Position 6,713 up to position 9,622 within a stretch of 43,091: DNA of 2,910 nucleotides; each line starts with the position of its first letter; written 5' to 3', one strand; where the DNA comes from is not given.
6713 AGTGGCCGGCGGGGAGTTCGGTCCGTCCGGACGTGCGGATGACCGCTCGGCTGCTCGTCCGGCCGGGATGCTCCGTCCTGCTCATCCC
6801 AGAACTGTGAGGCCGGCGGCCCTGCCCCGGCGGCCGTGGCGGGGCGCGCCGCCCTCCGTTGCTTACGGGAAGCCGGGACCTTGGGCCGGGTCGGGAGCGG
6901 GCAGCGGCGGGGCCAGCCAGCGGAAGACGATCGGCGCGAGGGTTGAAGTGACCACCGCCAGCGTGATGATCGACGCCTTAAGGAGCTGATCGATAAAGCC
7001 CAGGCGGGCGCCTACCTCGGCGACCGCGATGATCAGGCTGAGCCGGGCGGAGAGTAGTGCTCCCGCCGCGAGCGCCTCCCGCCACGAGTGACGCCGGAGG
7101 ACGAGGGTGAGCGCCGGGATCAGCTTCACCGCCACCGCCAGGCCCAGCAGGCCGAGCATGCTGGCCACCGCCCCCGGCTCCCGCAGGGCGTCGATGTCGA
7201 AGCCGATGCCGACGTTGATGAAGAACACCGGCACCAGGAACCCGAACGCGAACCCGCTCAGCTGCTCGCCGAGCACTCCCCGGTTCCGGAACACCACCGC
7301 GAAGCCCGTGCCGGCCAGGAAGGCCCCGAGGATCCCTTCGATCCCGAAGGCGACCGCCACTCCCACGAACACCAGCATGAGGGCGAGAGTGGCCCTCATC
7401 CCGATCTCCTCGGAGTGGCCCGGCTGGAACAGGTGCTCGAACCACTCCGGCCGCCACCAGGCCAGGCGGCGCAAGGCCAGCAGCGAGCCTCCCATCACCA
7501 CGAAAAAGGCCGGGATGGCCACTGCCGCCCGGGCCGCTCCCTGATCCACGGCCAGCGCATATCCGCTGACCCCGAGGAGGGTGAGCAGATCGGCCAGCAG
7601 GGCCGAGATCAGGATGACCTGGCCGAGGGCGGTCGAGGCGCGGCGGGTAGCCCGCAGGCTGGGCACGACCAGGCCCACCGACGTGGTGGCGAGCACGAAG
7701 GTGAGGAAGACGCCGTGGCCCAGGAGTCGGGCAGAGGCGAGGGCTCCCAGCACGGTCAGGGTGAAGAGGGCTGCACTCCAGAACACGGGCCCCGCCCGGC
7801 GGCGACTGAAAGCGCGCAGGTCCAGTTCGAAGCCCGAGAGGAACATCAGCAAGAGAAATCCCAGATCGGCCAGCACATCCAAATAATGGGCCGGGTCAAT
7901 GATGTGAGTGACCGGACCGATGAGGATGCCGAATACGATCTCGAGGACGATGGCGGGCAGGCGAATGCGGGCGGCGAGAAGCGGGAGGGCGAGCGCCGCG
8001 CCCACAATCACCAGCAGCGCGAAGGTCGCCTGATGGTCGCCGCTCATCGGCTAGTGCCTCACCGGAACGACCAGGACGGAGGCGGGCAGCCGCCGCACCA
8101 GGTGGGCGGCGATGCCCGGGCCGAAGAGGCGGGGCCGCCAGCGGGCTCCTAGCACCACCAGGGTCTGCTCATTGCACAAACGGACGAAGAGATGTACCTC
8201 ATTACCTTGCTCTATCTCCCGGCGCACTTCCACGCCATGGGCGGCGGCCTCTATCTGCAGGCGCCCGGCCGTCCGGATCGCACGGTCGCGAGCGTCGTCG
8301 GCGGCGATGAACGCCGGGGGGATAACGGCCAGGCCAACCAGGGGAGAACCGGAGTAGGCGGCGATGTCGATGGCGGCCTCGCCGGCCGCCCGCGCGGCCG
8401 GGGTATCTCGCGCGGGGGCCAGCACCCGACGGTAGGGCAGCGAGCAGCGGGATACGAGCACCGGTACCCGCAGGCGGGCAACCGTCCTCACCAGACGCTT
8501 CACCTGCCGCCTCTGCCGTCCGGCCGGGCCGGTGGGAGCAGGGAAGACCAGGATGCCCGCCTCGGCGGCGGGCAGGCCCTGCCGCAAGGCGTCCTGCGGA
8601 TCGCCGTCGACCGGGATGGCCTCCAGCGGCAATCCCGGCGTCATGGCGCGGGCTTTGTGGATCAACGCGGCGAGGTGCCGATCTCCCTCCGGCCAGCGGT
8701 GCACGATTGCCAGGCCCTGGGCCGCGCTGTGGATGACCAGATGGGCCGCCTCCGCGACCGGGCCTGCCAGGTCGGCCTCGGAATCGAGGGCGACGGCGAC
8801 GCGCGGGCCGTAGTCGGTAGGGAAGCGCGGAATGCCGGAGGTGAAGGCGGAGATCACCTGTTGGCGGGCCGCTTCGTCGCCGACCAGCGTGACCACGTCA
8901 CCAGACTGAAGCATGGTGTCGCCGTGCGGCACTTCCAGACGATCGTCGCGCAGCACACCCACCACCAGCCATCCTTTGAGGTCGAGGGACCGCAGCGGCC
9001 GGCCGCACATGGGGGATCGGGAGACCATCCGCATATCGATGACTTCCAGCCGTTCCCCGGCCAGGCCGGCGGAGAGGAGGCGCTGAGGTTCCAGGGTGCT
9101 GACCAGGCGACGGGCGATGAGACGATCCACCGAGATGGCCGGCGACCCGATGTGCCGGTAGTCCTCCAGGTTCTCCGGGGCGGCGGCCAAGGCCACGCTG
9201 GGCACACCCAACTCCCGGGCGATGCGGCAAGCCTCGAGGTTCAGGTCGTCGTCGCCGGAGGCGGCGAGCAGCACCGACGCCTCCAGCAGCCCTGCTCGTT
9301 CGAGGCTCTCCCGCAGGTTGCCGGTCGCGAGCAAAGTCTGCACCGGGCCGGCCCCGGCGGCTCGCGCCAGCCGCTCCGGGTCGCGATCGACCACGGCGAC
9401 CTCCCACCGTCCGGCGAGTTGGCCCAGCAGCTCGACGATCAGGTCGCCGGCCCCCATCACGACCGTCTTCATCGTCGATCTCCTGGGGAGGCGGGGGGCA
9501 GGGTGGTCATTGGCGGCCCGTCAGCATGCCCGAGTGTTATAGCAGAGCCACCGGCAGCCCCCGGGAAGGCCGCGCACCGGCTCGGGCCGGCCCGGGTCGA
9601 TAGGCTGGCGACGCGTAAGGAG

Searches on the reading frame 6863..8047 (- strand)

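Call 76: search_protein_families(library=pfam, proteins=[window:6863-8047:-])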
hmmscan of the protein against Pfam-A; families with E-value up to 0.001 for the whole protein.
window:6863-8047:- (394 aa): 1 family
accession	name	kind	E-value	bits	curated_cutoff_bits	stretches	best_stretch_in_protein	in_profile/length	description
PF00999.27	Na_H_Exchanger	-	2.2e-53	181.9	26.2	1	18-378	4-372/375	Sodium/hydrogen exchanger, transmembrane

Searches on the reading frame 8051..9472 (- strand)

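Call 76: search_protein_families(library=pfam, proteins=[window:8051-9472:-])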
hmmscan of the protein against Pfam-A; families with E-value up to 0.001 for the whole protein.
window:8051-9472:- (473 aa): 3 families
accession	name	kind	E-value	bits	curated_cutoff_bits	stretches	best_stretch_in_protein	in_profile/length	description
PF02254.24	TrkA_N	-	7.6e-14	52.5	23.8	1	4-109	2-109/116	TrkA-N domain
PF02080.26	TrkA_C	-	5.6e-12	45.8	27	1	148-209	5-69/71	TrkA-C domain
PF00582.32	Usp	-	1.6e-07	32.4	24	1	347-470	2-141/141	Universal stress protein family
